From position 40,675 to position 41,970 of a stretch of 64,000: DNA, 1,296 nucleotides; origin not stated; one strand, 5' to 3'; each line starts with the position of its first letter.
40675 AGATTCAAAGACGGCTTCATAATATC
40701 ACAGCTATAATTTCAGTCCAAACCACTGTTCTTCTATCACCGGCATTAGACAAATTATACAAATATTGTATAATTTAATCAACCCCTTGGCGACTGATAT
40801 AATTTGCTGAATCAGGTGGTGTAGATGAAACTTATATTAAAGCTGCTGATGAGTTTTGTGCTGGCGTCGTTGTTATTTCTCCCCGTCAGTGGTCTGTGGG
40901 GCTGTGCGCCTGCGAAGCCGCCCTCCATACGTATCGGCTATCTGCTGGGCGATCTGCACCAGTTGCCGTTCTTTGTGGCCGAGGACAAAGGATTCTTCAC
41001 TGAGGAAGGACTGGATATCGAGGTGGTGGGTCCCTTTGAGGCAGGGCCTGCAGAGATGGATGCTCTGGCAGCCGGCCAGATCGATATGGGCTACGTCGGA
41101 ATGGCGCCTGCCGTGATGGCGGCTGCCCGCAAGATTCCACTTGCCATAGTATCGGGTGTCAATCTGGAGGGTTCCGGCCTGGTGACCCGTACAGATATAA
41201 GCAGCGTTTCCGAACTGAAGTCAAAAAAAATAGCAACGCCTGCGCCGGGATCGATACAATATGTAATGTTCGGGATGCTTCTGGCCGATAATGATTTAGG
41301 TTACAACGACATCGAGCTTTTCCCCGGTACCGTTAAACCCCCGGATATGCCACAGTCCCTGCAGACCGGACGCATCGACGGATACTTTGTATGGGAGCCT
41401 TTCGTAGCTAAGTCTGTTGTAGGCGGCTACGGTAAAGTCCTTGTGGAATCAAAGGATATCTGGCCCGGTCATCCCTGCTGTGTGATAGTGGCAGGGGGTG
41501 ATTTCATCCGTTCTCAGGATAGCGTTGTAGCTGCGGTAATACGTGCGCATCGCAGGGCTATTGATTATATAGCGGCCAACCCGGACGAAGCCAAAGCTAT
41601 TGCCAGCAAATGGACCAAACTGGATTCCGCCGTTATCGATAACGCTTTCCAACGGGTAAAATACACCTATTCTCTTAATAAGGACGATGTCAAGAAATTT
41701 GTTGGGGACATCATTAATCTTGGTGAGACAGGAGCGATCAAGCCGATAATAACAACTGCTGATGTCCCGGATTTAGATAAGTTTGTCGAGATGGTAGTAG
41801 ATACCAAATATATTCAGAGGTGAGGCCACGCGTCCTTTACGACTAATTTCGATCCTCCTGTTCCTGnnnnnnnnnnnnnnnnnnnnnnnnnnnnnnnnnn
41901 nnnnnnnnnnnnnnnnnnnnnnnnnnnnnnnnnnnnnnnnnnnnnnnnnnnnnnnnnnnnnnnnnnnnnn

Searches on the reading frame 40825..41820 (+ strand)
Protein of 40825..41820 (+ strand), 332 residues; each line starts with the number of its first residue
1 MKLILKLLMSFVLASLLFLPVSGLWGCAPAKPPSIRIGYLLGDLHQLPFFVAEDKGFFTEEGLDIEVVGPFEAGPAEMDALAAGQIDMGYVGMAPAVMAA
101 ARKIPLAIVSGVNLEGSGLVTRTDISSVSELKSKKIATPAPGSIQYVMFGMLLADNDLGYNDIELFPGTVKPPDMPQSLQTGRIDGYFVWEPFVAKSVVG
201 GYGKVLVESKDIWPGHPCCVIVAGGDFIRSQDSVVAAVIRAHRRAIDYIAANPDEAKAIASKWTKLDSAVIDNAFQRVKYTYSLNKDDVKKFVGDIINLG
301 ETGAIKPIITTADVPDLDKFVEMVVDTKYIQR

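Call 5: search_protein_families(library=pfam, proteins=[window:40825-41820:+])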
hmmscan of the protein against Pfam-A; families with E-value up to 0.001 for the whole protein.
window:40825-41820:+ (332 aa): 3 families
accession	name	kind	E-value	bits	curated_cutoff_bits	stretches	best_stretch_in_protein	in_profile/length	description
PF13379.11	NMT1_2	-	4.5e-37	128.7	24.7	1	30-260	3-248/252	NMT1-like family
PF09084.16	NMT1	-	2.2e-22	80.5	20.5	1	47-256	5-216/216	NMT1/THI5 like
PF12974.12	Phosphonate-bd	-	1.9e-06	27.9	27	1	78-162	43-135/242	ABC transporter, phosphonate, periplasmic substrate-binding protein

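Call 23: search_protein_families(library=ncbifam, proteins=[window:40825-41820:+])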
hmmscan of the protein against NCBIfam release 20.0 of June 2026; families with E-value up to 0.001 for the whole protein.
window:40825-41820:+ (332 aa): 6 families
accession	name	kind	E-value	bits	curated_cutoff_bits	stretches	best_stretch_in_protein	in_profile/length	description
TIGR01728.1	SsuA_fam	subfamily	7.8e-46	156.6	163.5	1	35-291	1-259/290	aliphatic sulfonate ABC transporter substrate-binding protein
NF040735.1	SBP_SaoX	equivalog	2.8e-24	85.8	300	1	34-267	4-236/330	ABC transporter substrate-binding subunit SaoX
TIGR01729.1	taurine_ABC_bnd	equivalog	2e-19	70.1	304.25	1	70-295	33-264/300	taurine ABC transporter substrate-binding protein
NF008553.0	PRK11480.1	equivalog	3.1e-16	59.5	490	1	54-256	42-242/320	taurine ABC transporter substrate-binding protein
NF008588.0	PRK11553.1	subfamily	1.2e-15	57.3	299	1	17-276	11-267/319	aliphatic sulfonate ABC transporter substrate-binding protein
TIGR02122.1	TRAP_TAXI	subfamily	7.1e-05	21.8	84.35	1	89-189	96-196/320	TAXI family TRAP transporter solute-binding subunit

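Call 57: search_solved_structures(query=window:40825-41820:+, max_evalue=0.001)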
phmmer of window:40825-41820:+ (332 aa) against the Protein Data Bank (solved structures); distinct sequences matched with E-value up to 0.001: 22.
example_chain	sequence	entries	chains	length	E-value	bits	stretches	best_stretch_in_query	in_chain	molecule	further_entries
6ssy_A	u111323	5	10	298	2.7e-15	59.7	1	53-255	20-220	Taurine-binding periplasmic protein | Taurine ABC transporter substrate-binding protein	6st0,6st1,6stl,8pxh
2x26_A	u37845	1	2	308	5.2e-11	45.6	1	32-242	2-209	PERIPLASMIC ALIPHATIC SULPHONATES-BINDING PROTEIN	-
3qsl_A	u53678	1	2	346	7.3e-10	41.8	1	44-275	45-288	Putative exported protein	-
3uif_A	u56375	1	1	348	9.1e-10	41.5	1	61-256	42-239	Sulfonate ABC transporter, periplasmic sulfonate-binding protein SsuA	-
9uai_E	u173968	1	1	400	1.4e-09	40.9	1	47-261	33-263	Nitrate transport ATP-binding subunits C and D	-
9uak_A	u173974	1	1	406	1.5e-09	40.8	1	47-261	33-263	C terminal regulatory domain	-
4h6d_F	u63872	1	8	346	2.4e-09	40.1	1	45-136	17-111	Pyrimidine precursor biosynthesis enzyme THI5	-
4nmy_A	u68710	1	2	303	4.1e-09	39.3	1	47-291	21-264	ABC-type transport system, extracellular solute-binding protein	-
4h65_A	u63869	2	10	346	4.1e-09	39.3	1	45-114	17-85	Pyrimidine precursor biosynthesis enzyme THI5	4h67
4esx_A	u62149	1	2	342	4.9e-09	39.1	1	45-112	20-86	Pyrimidine biosynthesis enzyme THI13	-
4esw_A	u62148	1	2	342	4.9e-09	39.1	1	45-112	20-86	Pyrimidine biosynthesis enzyme THI13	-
9u9z_C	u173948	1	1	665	7.2e-09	38.5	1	47-261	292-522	CmpC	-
9ua0_C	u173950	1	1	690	8.1e-09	38.4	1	47-261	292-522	CmpC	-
9ua1_C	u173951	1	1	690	8.1e-09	38.4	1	47-261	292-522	CmpC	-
3e4r_A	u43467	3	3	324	1.3e-08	37.7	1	69-209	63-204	Nitrate transport protein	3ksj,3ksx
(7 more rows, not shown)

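Call 64: find_homologous_proteins(query=window:40825-41820:+, max_evalue=1e-40)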
Query window:40825-41820:+ (332 aa): 436 proteins with E <= 1e-40 among 4806 candidates; the best 120 are listed.
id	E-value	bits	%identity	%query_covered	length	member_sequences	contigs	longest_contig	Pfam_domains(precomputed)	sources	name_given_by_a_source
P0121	1.0e-217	740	100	100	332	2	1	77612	PF13379.12,PF09084.17,PF12974.13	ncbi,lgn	-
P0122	5.1e-214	728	98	100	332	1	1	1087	PF13379.12,PF09084.17,PF12974.13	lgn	-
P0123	5.9e-207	704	94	100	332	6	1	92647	PF13379.12,PF09084.17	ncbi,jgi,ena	ncbi:MAG: ABC transporter substrate-binding protein [Dehalococcoidia bacterium]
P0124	1.7e-206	703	94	100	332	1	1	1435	PF13379.12,PF09084.17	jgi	jgi:NitT/TauT family transport system substrate-binding protein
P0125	1.8e-186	637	85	100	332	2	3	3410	PF13379.12,PF09084.17,PF12974.13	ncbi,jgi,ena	-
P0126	8.3e-185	632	84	100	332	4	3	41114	PF13379.12,PF09084.17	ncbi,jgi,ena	-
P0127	1.2e-184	631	84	100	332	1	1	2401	PF13379.12,PF09084.17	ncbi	-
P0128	7.4e-184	629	84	100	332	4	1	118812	PF13379.12,PF09084.17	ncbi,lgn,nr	ncbi:MAG: ABC transporter substrate-binding protein [Dehalococcoidia bacterium]|nr:ABC transporter s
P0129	8.6e-183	625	82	100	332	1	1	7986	PF13379.12,PF09084.17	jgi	jgi:NitT/TauT family transport system substrate-binding protein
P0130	1.5e-182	624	83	100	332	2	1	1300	PF13379.12,PF09084.17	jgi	jgi:NitT/TauT family transport system substrate-binding protein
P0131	2.7e-182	623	83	100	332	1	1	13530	PF13379.12,PF09084.17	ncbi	-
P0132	2.5e-181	620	82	100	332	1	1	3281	PF13379.12,PF09084.17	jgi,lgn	-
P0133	2.8e-181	620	82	100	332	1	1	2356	PF13379.12,PF09084.17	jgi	jgi:NitT/TauT family transport system substrate-binding protein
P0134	2.8e-181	620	82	100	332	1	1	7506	PF13379.12,PF09084.17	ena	-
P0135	3.3e-181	620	83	100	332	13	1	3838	PF13379.12,PF09084.17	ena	-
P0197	5.2e-148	511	66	98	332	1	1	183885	PF13379.12,PF09084.17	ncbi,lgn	-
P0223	4.4e-137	475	63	95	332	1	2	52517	PF13379.12,PF09084.17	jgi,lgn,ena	-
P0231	1.0e-128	447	59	98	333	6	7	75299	PF13379.12,PF09084.17,PF12974.13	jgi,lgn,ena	-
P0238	1.3e-117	411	56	95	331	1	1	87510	PF13379.12,PF09084.17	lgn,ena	-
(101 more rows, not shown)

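Call 65: find_encoding_contigs(protein=P0197, flank=10000, max_places=1)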
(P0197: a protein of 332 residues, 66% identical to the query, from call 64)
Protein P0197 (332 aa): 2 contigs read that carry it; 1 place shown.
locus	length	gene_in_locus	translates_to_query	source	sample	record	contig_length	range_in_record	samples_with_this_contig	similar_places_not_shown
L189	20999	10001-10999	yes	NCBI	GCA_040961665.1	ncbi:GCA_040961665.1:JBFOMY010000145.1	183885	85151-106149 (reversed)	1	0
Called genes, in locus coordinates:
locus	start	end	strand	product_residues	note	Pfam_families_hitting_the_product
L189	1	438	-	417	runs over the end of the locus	PF00330:Aconitase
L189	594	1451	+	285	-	PF00809:Pterin_bind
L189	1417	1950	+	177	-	PF01288:HPPK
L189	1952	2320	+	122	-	PF01242:PTPS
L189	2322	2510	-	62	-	PF03966:Trm112p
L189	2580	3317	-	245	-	PF27246:MJ1433_N, PF27232:MJ1433_C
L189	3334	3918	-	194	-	PF00857:Isochorismatase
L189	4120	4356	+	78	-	PF00462:Glutaredoxin, PF13409:GST_N_2 (weak)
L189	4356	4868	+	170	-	PF02943:FeThRed_B, PF21349:RUBY_RBDX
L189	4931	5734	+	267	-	PF13472:Lipase_GDSL_2 (faint)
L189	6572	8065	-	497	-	PF07992:Pyr_redox_2, PF13738:Pyr_redox_3, PF00070:Pyr_redox, PF02852:Pyr_redox_dim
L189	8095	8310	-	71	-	-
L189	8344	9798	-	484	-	PF09861:Lar_N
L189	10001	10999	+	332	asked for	PF13379:NMT1_2, PF09084:NMT1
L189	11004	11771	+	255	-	PF00528:BPD_transp_1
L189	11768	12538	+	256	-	PF13191:AAA_16 (faint), PF00005:ABC_tran, PF00004:AAA (faint), PF13304:AAA_21 (faint)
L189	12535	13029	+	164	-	PF14361:RsbRD_N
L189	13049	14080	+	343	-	PF02665:Nitrate_red_gam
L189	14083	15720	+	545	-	PF13187:Fer4_9 (faint), PF12838:Fer4_7 (faint), PF13183:Fer4_8, PF13534:Fer4_17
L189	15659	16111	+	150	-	-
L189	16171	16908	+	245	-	PF13183:Fer4_8 (faint), PF12838:Fer4_7 (weak), PF13187:Fer4_9 (weak), PF13237:Fer4_10 (weak), PF13247:Fer4_11, PF00037:Fer4 (weak), PF12837:Fer4_6 (weak), PF13237:Fer4_10 (weak), +1 more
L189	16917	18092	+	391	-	PF03916:NrfD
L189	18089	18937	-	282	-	PF01578:Cytochrom_C_asm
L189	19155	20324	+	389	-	PF03460:NIR_SIR_ferr, PF01077:NIR_SIR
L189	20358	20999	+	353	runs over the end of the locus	PF03460:NIR_SIR_ferr, PF01077:NIR_SIR, PF12838:Fer4_7, PF00037:Fer4 (weak)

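Call 66: find_encoding_contigs(protein=P0223, flank=10000, max_places=1)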
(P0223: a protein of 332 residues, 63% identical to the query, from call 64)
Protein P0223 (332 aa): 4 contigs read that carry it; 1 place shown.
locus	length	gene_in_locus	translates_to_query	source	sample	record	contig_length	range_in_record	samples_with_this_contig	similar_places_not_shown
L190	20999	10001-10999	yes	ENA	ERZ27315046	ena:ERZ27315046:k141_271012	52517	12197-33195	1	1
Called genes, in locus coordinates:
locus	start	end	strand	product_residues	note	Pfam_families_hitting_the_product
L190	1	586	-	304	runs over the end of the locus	PF01379:Porphobil_deam, PF03900:Porphobil_deamC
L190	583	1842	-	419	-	PF05201:GlutR_N, PF01488:Shikimate_DH, PF03807:F420_oxidored (faint), PF00745:GlutR_dimer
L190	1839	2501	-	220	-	PF13241:NAD_binding_7, PF14824:Sirohm_synth_M (weak)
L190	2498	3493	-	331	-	PF13404:HTH_AsnC-type, PF22451:NirdL-like_HTH, PF17805:AsnC_trans_reg2, PF22451:NirdL-like_HTH, PF17805:AsnC_trans_reg2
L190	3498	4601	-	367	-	PF04055:Radical_SAM, PF13186:SPASM (weak)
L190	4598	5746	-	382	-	PF04055:Radical_SAM, PF13353:Fer4_12 (weak)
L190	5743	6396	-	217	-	PF12728:HTH_17, PF13411:MerR_1 (weak), PF00376:MerR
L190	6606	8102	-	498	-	PF07992:Pyr_redox_2, PF13738:Pyr_redox_3, PF00070:Pyr_redox, PF02852:Pyr_redox_dim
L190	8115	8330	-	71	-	-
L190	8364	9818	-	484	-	PF09861:Lar_N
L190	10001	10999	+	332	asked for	PF13379:NMT1_2, PF09084:NMT1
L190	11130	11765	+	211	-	PF00528:BPD_transp_1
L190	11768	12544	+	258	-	PF00005:ABC_tran, PF00004:AAA (faint), PF13238:AAA_18 (faint), PF13304:AAA_21 (faint)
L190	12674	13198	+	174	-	PF14361:RsbRD_N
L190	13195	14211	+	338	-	PF02665:Nitrate_red_gam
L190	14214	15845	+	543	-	PF13187:Fer4_9 (faint), PF12838:Fer4_7 (faint), PF13183:Fer4_8, PF13534:Fer4_17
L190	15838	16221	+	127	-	-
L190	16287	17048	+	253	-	PF13247:Fer4_11, PF12838:Fer4_7 (weak), PF13187:Fer4_9 (weak), PF00037:Fer4 (weak), PF12837:Fer4_6 (weak), PF13237:Fer4_10 (weak), PF13187:Fer4_9 (weak), PF13247:Fer4_11, +1 more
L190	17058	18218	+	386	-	PF03916:NrfD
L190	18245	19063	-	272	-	PF01578:Cytochrom_C_asm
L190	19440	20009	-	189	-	PF06742:DUF1214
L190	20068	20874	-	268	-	PF00378:ECH_1, PF16113:ECH_2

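Call 67: find_encoding_contigs(protein=P0231, flank=10000, max_places=1)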
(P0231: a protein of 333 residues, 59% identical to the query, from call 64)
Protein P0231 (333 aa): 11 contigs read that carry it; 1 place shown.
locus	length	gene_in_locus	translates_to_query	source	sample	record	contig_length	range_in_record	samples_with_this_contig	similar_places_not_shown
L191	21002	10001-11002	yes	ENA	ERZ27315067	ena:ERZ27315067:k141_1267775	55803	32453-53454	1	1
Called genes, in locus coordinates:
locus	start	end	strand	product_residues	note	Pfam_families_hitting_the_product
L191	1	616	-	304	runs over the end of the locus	PF01379:Porphobil_deam, PF03900:Porphobil_deamC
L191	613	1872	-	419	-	PF05201:GlutR_N, PF01488:Shikimate_DH, PF00745:GlutR_dimer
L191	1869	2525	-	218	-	PF13241:NAD_binding_7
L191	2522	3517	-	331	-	PF13404:HTH_AsnC-type, PF22451:NirdL-like_HTH, PF17805:AsnC_trans_reg2, PF22451:NirdL-like_HTH, PF17805:AsnC_trans_reg2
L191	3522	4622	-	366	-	PF04055:Radical_SAM, PF13186:SPASM (weak)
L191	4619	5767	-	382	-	PF04055:Radical_SAM, PF13353:Fer4_12 (weak)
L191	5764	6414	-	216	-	PF12728:HTH_17, PF13411:MerR_1 (weak), PF00376:MerR, PF14361:RsbRD_N (weak)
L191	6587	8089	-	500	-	PF07992:Pyr_redox_2, PF13738:Pyr_redox_3, PF00070:Pyr_redox, PF02852:Pyr_redox_dim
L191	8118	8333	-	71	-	-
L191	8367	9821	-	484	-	PF09861:Lar_N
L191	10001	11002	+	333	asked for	PF13379:NMT1_2, PF09084:NMT1, PF12974:Phosphonate-bd (weak)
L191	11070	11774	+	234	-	PF00528:BPD_transp_1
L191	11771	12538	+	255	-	PF00004:AAA (faint), PF03215:Rad17 (faint), PF00005:ABC_tran, PF13304:AAA_21 (faint)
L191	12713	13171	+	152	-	PF14361:RsbRD_N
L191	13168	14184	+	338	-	PF02665:Nitrate_red_gam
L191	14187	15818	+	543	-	PF13187:Fer4_9 (faint), PF12797:Fer4_2 (faint), PF12838:Fer4_7 (weak), PF13183:Fer4_8, PF13534:Fer4_17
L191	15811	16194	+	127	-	-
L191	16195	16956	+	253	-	PF13247:Fer4_11, PF12838:Fer4_7 (weak), PF13187:Fer4_9 (weak), PF00037:Fer4 (weak), PF12837:Fer4_6 (weak), PF13237:Fer4_10 (weak), PF12838:Fer4_7 (weak), PF13187:Fer4_9 (weak), +1 more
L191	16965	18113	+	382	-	PF03916:NrfD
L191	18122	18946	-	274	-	PF01578:Cytochrom_C_asm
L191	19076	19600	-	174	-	PF06863:DUF1254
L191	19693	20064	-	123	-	PF06742:DUF1214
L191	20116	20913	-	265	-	PF00378:ECH_1, PF16113:ECH_2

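Call 68: find_encoding_contigs(protein=P0238, flank=10000, max_places=1)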
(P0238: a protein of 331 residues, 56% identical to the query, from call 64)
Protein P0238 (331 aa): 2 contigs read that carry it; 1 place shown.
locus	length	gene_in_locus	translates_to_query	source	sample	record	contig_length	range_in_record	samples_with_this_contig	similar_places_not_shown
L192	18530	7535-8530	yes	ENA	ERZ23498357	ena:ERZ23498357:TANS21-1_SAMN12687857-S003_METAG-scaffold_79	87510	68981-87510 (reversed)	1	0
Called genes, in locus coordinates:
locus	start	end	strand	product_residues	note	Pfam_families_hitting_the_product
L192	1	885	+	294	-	?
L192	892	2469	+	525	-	PF27537:HoxH (weak), PF00374:NiFeSe_Hases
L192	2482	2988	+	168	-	PF01750:HycI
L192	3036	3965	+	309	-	PF13237:Fer4_10 (faint), PF14697:Fer4_21 (faint), PF13187:Fer4_9 (faint), PF13247:Fer4_11, PF12838:Fer4_7 (weak), PF00037:Fer4 (weak), PF12797:Fer4_2 (weak), PF12837:Fer4_6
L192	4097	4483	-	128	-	-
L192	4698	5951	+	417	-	-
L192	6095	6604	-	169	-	PF02943:FeThRed_B, PF23458:DUF7130 (weak), PF21349:RUBY_RBDX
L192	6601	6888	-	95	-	PF00462:Glutaredoxin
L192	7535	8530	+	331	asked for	PF13379:NMT1_2, PF09084:NMT1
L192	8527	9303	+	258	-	PF00528:BPD_transp_1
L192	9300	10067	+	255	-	PF00005:ABC_tran, PF00004:AAA (faint), PF13304:AAA_21 (faint)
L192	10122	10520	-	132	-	PF00202:Aminotran_3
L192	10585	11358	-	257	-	PF00106:adh_short, PF08659:KR, PF13561:adh_short_C2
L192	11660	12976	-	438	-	PF06808:DctM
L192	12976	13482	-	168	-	PF04290:DctQ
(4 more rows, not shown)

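Call 75: search_protein_families(library=pfam, proteins=[L190:5746-6396:-], max_evalue=0.0001)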
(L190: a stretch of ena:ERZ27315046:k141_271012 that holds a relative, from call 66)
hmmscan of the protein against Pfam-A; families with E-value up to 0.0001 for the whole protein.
L190:5746-6396:- (217 aa): 3 families
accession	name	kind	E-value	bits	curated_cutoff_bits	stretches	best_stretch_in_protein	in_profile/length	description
PF12728.13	HTH_17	-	4.8e-10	40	27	1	7-52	2-46/51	Helix-turn-helix domain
PF00376.29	MerR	-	1.3e-09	38.1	28.2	1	8-44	1-38/38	MerR family regulatory protein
PF13411.12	MerR_1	-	3.2e-07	30.8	21.6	1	8-52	2-46/69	MerR HTH family regulatory protein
